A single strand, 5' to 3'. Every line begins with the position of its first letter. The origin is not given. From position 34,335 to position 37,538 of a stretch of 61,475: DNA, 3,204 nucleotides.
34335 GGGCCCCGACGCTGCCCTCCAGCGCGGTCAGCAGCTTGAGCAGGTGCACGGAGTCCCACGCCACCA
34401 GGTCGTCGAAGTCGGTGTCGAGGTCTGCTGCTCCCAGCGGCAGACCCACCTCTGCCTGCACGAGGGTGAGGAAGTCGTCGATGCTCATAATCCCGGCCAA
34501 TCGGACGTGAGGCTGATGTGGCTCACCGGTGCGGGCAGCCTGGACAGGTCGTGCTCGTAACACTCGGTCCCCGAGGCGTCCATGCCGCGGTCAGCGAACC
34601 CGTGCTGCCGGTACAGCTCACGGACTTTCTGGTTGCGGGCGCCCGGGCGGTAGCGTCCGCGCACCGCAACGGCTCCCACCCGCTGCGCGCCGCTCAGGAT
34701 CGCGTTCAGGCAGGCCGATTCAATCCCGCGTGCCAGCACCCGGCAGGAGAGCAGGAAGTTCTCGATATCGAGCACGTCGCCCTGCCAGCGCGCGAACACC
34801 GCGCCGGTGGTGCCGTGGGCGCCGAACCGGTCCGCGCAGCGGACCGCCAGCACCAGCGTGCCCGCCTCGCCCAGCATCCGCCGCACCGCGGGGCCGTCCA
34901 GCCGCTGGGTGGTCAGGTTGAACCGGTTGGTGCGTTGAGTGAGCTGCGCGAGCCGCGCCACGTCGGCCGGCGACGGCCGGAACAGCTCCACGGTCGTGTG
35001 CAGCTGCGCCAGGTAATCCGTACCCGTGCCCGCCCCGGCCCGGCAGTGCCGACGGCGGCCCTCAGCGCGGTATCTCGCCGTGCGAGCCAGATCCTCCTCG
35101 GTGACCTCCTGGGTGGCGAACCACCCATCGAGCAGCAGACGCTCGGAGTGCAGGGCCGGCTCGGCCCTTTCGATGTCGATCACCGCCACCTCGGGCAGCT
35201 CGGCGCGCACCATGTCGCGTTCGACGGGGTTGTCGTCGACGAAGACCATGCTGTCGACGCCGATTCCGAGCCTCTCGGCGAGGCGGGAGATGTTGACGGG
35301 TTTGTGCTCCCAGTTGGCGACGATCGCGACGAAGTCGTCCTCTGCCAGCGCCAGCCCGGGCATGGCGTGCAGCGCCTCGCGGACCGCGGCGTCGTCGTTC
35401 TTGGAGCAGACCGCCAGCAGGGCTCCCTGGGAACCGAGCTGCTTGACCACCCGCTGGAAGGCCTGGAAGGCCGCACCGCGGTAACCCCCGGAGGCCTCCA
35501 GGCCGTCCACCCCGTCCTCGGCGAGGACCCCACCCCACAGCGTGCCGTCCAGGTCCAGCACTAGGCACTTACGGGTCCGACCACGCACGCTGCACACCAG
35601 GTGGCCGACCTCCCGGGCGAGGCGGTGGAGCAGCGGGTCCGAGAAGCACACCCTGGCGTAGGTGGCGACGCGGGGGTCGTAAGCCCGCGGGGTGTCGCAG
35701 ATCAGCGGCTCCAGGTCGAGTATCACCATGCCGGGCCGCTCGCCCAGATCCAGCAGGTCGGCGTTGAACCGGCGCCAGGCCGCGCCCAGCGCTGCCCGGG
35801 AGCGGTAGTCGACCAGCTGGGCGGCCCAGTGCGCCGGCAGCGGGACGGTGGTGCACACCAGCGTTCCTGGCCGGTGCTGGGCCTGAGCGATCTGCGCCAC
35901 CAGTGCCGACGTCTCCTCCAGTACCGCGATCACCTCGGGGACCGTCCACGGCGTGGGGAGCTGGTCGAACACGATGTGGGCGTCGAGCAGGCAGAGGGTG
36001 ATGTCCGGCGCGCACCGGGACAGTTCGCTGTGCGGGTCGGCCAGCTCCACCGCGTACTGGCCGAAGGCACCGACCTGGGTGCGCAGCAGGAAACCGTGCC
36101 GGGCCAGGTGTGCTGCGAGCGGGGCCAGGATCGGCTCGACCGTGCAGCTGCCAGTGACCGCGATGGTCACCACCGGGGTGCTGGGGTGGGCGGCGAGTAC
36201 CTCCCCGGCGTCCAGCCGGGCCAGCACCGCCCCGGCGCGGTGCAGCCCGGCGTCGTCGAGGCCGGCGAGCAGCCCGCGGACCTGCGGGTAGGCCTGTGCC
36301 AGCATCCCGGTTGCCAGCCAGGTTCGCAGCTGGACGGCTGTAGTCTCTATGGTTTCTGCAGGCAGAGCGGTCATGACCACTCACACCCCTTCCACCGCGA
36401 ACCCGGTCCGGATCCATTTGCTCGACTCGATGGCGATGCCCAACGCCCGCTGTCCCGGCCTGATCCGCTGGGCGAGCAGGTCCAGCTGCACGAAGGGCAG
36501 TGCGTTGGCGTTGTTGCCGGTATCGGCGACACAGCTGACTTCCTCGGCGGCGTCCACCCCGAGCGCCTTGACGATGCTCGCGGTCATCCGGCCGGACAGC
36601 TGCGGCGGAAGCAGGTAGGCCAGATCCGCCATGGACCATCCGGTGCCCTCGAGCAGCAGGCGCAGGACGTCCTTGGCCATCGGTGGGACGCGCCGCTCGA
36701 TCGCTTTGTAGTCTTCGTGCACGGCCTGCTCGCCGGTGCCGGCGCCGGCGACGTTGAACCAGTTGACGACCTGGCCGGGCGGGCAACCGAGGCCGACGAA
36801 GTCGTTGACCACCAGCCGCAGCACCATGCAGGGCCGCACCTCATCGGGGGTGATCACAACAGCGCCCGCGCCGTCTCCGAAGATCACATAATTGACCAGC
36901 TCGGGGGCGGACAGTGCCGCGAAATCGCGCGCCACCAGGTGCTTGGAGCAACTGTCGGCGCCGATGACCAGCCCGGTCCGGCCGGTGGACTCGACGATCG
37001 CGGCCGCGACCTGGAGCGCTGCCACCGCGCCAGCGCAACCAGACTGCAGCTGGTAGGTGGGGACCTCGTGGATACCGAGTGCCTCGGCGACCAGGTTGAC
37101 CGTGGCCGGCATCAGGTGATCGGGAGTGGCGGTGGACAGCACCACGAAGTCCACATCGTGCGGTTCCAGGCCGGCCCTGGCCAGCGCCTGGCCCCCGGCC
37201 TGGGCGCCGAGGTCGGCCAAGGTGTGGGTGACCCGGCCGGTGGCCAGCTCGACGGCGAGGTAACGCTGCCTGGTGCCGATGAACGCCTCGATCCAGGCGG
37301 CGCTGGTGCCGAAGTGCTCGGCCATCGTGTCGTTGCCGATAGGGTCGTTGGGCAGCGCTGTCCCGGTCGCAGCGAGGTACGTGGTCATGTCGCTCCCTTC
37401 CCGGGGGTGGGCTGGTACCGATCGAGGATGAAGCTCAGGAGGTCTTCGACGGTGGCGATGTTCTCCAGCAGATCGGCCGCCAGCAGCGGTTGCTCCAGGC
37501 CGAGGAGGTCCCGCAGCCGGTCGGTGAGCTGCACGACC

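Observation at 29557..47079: Compact acyl-tetronate (agglomerin/RK-682-type) biosynthetic gene cluster with FAAL/ACP/double-ACAD starter module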

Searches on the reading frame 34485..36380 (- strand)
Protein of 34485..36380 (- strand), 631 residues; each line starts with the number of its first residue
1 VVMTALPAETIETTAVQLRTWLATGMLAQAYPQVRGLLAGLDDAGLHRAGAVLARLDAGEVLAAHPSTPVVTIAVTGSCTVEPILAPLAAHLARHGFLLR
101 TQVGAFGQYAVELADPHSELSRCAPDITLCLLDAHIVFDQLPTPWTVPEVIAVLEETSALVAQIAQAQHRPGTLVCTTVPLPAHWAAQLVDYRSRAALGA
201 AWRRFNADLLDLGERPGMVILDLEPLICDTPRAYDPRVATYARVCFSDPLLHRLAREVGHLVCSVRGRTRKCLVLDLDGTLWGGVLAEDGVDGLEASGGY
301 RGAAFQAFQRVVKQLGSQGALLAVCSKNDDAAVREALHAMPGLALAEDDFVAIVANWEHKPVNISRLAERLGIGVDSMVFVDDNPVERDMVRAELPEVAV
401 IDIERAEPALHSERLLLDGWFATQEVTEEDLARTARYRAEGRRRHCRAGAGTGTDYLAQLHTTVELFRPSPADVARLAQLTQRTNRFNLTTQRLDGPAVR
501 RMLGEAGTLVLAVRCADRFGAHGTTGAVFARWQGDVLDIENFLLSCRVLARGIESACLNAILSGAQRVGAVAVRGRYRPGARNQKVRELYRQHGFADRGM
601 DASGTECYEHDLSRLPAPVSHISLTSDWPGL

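Call 5: search_protein_families(library=pfam, proteins=[window:34485-36380:-])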
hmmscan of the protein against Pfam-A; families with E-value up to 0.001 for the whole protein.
window:34485-36380:- (631 aa): 1 family
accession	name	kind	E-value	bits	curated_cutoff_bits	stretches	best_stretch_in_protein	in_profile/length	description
PF00702.32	Hydrolase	-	0.00021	22.2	26.4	0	310-387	105-183/191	haloacid dehalogenase-like hydrolase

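Call 13: find_homologous_proteins(query=window:34485-36374:-, max_evalue=1e-20)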
Query window:34485-36374:- (629 aa): 1859 proteins with E <= 1e-20 among 8000 candidates; the best 120 are listed.
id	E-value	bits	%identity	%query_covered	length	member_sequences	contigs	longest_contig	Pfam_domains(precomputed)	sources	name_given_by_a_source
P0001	1.0e-208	713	57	96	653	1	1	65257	PF00702.33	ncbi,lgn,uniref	ncbi:HAD-IIIC family phosphatase [Microbispora sp. NPDC049125]|uniref:HAD-IIIC family phosphatase n=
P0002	3.8e-208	711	57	97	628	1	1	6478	-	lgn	-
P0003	6.8e-206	704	55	97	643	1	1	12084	-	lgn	-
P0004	1.8e-204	699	54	98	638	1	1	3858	-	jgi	jgi:FkbH-like protein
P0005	2.0e-203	696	55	97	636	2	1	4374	-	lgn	-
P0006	4.6e-199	681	54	98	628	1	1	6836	-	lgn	-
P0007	9.1e-199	680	54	98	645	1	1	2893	-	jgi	jgi:FkbH-like protein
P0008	1.2e-194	667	53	97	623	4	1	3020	-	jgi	jgi:FkbH-like protein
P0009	2.6e-193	662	53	99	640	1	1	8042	-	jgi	jgi:FkbH-like protein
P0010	1.8e-190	653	52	97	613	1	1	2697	-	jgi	jgi:FkbH-like protein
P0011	4.4e-188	645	54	97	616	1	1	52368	-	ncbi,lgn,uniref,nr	ncbi:HAD-IIIC family phosphatase [Actinokineospora iranica]|uniref:HAD-superfamily phosphatase, subf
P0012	5.5e-188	645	51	97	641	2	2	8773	-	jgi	jgi:FkbH-like protein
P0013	1.1e-187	643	53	97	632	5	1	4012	-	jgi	jgi:FkbH-like protein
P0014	2.6e-187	642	51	97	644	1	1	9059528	-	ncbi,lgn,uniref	ncbi:HAD-IIIC family phosphatase [Amycolatopsis coloradensis]|uniref:HAD-IIIC family phosphatase n=1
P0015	1.4e-186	640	51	97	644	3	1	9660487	-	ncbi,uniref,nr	ncbi:HAD family hydrolase [Amycolatopsis sp. EV170708-02-1]|uniref:HAD-IIIC family phosphatase n=1 T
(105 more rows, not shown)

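Call 14: find_encoding_contigs(protein=P0001, flank=10000, max_places=2)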
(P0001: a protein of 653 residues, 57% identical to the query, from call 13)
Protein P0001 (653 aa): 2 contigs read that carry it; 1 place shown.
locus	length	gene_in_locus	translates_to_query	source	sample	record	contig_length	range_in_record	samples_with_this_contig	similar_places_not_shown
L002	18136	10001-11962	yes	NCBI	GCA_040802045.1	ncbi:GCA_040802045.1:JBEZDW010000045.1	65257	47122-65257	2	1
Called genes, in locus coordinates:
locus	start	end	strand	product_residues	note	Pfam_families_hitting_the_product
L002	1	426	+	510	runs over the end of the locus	PF00501:AMP-binding, PF13193:AMP-binding_C (weak)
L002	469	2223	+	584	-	PF00501:AMP-binding, PF23024:AMP-dom_DIP2-like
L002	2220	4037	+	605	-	PF02770:Acyl-CoA_dh_M, PF00441:Acyl-CoA_dh_1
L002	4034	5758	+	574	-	PF02770:Acyl-CoA_dh_M, PF00441:Acyl-CoA_dh_1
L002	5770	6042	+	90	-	PF23297:ACP_SdgA_C (weak), PF00550:PP-binding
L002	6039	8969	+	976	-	PF00109:ketoacyl-synt, PF02801:Ketoacyl-synt_C, PF16197:KAsynt_C_assoc, PF22621:CurL-like_PKS_C, PF00698:Acyl_transf_1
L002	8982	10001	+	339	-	PF00195:Chal_sti_synt_N (weak), PF08541:ACP_syn_III_C (faint), PF08545:ACP_syn_III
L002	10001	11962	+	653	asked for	PF00702:Hydrolase (faint)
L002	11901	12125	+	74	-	-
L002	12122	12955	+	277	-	PF00198:2-oxoacid_dh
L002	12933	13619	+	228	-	PF01648:ACPS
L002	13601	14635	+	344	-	PF00561:Abhydrolase_1 (faint)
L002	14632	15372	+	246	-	PF00975:Thioesterase, PF12697:Abhydrolase_6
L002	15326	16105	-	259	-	PF00486:Trans_reg_C, PF03704:BTAD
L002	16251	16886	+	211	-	PF09335:VTT_dom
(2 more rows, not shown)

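Call 15: find_encoding_contigs(protein=P0011, flank=10000, max_places=2)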
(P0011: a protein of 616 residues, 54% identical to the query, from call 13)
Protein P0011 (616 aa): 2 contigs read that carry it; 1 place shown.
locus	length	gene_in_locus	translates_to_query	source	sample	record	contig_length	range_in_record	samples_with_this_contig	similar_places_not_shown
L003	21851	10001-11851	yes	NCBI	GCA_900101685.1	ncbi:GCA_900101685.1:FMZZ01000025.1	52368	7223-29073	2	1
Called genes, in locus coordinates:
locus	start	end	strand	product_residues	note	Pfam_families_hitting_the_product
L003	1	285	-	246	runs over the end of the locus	PF13489:Methyltransf_23, PF13649:Methyltransf_25, PF13847:Methyltransf_31 (weak), PF08241:Methyltransf_11, PF08242:Methyltransf_12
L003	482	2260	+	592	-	PF00501:AMP-binding, PF23024:AMP-dom_DIP2-like (weak)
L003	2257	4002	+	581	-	PF02771:Acyl-CoA_dh_N, PF02770:Acyl-CoA_dh_M, PF00441:Acyl-CoA_dh_1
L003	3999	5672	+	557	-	PF02770:Acyl-CoA_dh_M, PF00441:Acyl-CoA_dh_1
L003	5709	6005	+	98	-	PF00550:PP-binding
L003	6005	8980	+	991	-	PF00109:ketoacyl-synt, PF00108:Thiolase_N (weak), PF02801:Ketoacyl-synt_C, PF16197:KAsynt_C_assoc, PF22621:CurL-like_PKS_C, PF00698:Acyl_transf_1, PF00550:PP-binding (weak)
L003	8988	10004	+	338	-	PF00195:Chal_sti_synt_N, PF08545:ACP_syn_III, PF08541:ACP_syn_III_C (weak)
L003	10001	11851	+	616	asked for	-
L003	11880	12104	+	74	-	-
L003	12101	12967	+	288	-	PF00198:2-oxoacid_dh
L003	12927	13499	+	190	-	PF01648:ACPS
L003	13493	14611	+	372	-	PF06500:FrsA-like (weak), PF00561:Abhydrolase_1, PF12146:Hydrolase_4 (faint)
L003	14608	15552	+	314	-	PF00975:Thioesterase, PF12697:Abhydrolase_6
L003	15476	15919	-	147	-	-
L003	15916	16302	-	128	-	PF18678:AOC_like (weak)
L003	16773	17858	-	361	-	PF13439:Glyco_transf_4, PF20706:GT4-conflict (faint), PF13579:Glyco_trans_4_4, PF00534:Glycos_transf_1, PF13692:Glyco_trans_1_4, PF13524:Glyco_trans_1_2 (weak)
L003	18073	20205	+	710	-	PF14742:GDE_N_bis, PF22422:MGH1-like_GH, PF17389:Bac_rhamnosid6H (weak), PF06202:GDE_C (weak), PF01204:Trehalase (weak)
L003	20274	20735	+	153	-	PF00583:Acetyltransf_1, PF13508:Acetyltransf_7 (weak)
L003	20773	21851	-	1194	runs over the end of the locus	PF13428:TPR_14 (faint), PF14559:TPR_19 (faint), PF13401:AAA_22 (faint), PF22860:DUF7017 (faint), PF25058:ARM_TT21 (faint), PF13424:TPR_12 (faint)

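Call 22: search_protein_families(library=ncbifam, proteins=[window:34485-36374:-], max_evalue=0.00001)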
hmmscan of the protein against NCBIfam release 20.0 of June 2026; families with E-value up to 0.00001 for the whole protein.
window:34485-36374:- (629 aa): 2 families
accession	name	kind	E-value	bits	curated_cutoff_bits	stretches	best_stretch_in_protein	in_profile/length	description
TIGR01686.1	FkbH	subfamily_domain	5.8e-82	275.4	146.65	1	267-596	2-322/323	FkbH domain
TIGR01681.1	HAD-SF-IIIC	subfamily_domain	6e-17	62.7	35.75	1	269-390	1-129/132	HAD-IIIC family phosphatase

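Call 24: search_solved_structures(query=window:34485-36374:-, max_evalue=0.01)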
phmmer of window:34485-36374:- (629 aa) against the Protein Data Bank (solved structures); distinct sequences matched with E-value up to 0.01: 1.
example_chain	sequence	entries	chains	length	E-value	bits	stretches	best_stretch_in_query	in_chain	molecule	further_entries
3slr_A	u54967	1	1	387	7.2e-39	137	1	201-420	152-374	uncharacterized protein BF1531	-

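Call 74: search_protein_families(library=pfam, proteins=[L003:15476-15919:-, L003:15916-16302:-], max_evalue=0.0001)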
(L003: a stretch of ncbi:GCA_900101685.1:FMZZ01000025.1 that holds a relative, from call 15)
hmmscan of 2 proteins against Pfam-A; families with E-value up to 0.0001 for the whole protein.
L003:15476-15919:- (147 aa): 0 families

L003:15916-16302:- (128 aa): 1 family
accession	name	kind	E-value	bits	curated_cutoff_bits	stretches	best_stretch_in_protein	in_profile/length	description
PF18678.6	AOC_like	-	2.9e-06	27.4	25.9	1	18-109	15-109/123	Allene oxide cyclase barrel like domain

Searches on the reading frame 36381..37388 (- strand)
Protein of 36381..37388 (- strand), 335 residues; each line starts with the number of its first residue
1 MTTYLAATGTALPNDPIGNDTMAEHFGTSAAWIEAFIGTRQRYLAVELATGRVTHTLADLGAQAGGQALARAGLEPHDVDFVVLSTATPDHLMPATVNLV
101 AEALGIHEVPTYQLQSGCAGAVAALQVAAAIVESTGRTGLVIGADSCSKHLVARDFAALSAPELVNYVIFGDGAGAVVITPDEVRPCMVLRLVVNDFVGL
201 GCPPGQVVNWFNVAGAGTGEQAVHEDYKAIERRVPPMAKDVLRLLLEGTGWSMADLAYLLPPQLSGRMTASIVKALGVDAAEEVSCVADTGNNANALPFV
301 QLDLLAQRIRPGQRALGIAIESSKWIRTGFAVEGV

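Call 6: search_protein_families(library=pfam, proteins=[window:36381-37388:-])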
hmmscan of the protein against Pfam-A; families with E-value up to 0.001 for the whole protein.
window:36381-37388:- (335 aa): 4 families
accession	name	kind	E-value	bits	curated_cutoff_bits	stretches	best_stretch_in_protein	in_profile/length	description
PF08545.16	ACP_syn_III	-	9.6e-12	45.1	24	1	114-183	3-65/80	3-Oxoacyl-[acyl-carrier-protein (ACP)] synthase III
PF08541.16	ACP_syn_III_C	-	3.6e-09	37.1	26.6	1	246-319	1-76/90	3-Oxoacyl-[acyl-carrier-protein (ACP)] synthase III C terminal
PF00195.25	Chal_sti_synt_N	-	3.5e-07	30.3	27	1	54-182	96-224/225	Chalcone and stilbene synthases, N-terminal domain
PF00108.29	Thiolase_N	-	7.2e-06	26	26.4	1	55-151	21-119/260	Thiolase, N-terminal domain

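Call 11: find_encoding_contigs(protein=window:36381-37388:-, flank=10000, max_places=6)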
Protein window:36381-37388:- (335 aa): 1 contig read that carries it; 1 place shown.
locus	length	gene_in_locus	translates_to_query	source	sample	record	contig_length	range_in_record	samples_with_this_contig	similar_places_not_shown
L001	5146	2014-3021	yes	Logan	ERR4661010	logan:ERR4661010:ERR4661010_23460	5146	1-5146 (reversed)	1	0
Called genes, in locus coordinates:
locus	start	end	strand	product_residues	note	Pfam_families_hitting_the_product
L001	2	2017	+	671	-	?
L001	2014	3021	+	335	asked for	PF00108:Thiolase_N (weak), PF00195:Chal_sti_synt_N (weak), PF08545:ACP_syn_III, PF08541:ACP_syn_III_C (weak)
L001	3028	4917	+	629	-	-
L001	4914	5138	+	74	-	PF00550:PP-binding (weak)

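Call 22: search_protein_families(library=ncbifam, proteins=[window:36381-37388:-], max_evalue=0.00001)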
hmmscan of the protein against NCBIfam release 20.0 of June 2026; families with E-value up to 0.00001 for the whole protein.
window:36381-37388:- (335 aa): 19 families
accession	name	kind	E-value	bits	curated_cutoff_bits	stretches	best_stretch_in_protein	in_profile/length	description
NF006829.0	PRK09352.1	subfamily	3.2e-41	141.4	249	1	3-318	5-306/322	beta-ketoacyl-ACP synthase 3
TIGR00747.1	fabH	subfamily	8.5e-37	126.9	292.1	1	1-316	1-305/322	beta-ketoacyl-ACP synthase III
NF004623.0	PRK05963.1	equivalog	2.6e-33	115.7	437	1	3-320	6-315/328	beta-ketoacyl-ACP synthase III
NF005541.0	PRK07204.1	equivalog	4.5e-19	69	402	1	7-312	9-308/329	beta-ketoacyl-ACP synthase III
NF005293.2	PRK06816.1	subfamily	1.7e-16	60.3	450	1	4-159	2-164/378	StlD/DarB family beta-ketosynthase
NF006720.0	PRK09258.1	equivalog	4.2e-15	55.9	285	1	55-318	59-323/338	3-oxoacyl-ACP synthase III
NF005703.0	PRK07515.1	equivalog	7.5e-15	54.7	304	1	56-314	95-353/373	beta-ketoacyl-ACP synthase III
NF005308.0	PRK06840.1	equivalog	1.4e-13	50.6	315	1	2-185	4-178/339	3-oxoacyl-ACP synthase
NF003274.0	PRK04262.1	equivalog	3.1e-13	49.5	244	1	56-147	50-143/347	hydroxymethylglutaryl-CoA synthase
NF053539.1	resorcinol_DarB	exception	1.6e-11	44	550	1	3-157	3-163/377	dialkylresorcinol biosynthesis protein DarB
NF009519.0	PRK12880.1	equivalog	3.4e-10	39.8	436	1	36-182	45-178/353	beta-ketoacyl-ACP synthase III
NF042429.2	DHPHCoAsyn_DpgA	equivalog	3.2e-08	32.9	425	1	57-183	70-194/350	3,5-dihydroxyphenylacetyl-CoA synthase DpgA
NF004720.0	PRK06064.1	subfamily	1.5e-07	30.5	420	1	53-141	18-107/389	thiolase domain-containing protein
NF006030.0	PRK08170.1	equivalog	1.7e-07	30.3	593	1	39-146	18-125/434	acetyl-CoA C-acetyltransferase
TIGR01930.1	AcCoA-C-Actrans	subfamily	1.2e-06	27.7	240.55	1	58-151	22-117/385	acetyl-CoA C-acyltransferase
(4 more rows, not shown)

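Call 52: search_solved_structures(query=window:36381-37388:-, max_evalue=1e-10)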
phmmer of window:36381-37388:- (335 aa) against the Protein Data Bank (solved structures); distinct sequences matched with E-value up to 1e-10: 39.
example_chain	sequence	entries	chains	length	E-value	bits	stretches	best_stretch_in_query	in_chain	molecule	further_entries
5by7_A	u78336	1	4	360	4.4e-97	328.7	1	6-335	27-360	3-oxoacyl-ACP synthase III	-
4ryb_A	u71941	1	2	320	4.9e-32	115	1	5-315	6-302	3-oxoacyl-[acyl-carrier-protein] synthase 3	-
4dfe_A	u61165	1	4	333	5.4e-25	91.9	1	6-316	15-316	3-oxoacyl-[acyl-carrier-protein] synthase 3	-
2x3e_A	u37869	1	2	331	3.3e-24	89.3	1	6-303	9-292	3-OXOACYL-[ACYL-CARRIER-PROTEIN] SYNTHASE 3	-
9j6e_A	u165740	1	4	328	1e-23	87.6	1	4-304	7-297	3-oxopimeloyl-[acyl-carrier-protein] synthase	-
6kue_A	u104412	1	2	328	3.7e-23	85.8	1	4-304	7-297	3-oxoacyl-[acyl-carrier-protein] synthase III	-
5bqs_A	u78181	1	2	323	1.2e-22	84.1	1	12-311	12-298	3-oxoacyl-[acyl-carrier-protein] synthase 3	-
9w96_A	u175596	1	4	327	2.6e-22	83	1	4-304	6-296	3-oxopimeloyl-[acyl-carrier-protein] synthase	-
4nhd_A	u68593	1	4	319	7.4e-21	78.3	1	5-313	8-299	3-oxoacyl-[acyl-carrier-protein] synthase 3 protein 1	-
1mzj_A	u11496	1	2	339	4.6e-20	75.6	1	8-307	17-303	Beta-ketoacylsynthase III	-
2ebd_A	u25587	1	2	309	5.1e-20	75.5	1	2-293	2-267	3-oxoacyl-[acyl-carrier-protein] synthase 3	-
3il3_A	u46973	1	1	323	1.7e-19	73.8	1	3-314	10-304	3-oxoacyl-[acyl-carrier-protein] synthase 3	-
3il6_A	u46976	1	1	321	1.2e-18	70.9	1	5-184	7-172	3-oxoacyl-[acyl-carrier-protein] synthase 3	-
4ylt_A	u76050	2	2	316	1.6e-18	70.6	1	2-196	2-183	3-oxoacyl-[acyl-carrier-protein] synthase 3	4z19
3h76_A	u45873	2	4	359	1.9e-18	70.3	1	4-321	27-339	PQS biosynthetic enzyme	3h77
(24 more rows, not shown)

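Call 75: predict_structure(protein=window:36381-37388:-)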
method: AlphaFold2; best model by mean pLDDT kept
length: 335 residues; sequences in the alignment: 1
mean_pLDDT: 38.2   pTM: 0.31
mean pLDDT of the five models: 38.2, 36.1, 35.7, 34.8, 31.8
residues with pLDDT >= 90: 0; 70-90: 0; 50-70: 31; < 50: 304
segments of 3 or more residues with pLDDT < 50: 1-76, 78-93, 103-105, 107-119, 138-140, 142-311, 314-335
pLDDT, mean of each block of 10 residues (from residue 1): 33 33 37 36 42 36 46 46 46 50 49 42 52 49 42 36 37 31 30 32 30 31 35 36 40 38 33 30 27 30 42 42 38 41
secondary structure, 60 per line:
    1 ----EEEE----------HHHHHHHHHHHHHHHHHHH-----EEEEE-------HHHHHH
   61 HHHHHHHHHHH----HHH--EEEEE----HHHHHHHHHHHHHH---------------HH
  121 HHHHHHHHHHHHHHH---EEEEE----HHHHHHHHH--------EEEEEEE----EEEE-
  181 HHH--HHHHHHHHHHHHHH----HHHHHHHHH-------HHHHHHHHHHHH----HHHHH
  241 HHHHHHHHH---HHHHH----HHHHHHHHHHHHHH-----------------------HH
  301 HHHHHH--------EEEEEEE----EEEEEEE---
elements in order: E5-8 H19-37 E43-47 H55-71 E81-85 H90-103 H119-135 E139-143 H148-156 E165-171 E176-179 H186-199 H204-212 H220-231 H236-249 H253-257 H262-275 H299-306 E315-321 E326-332
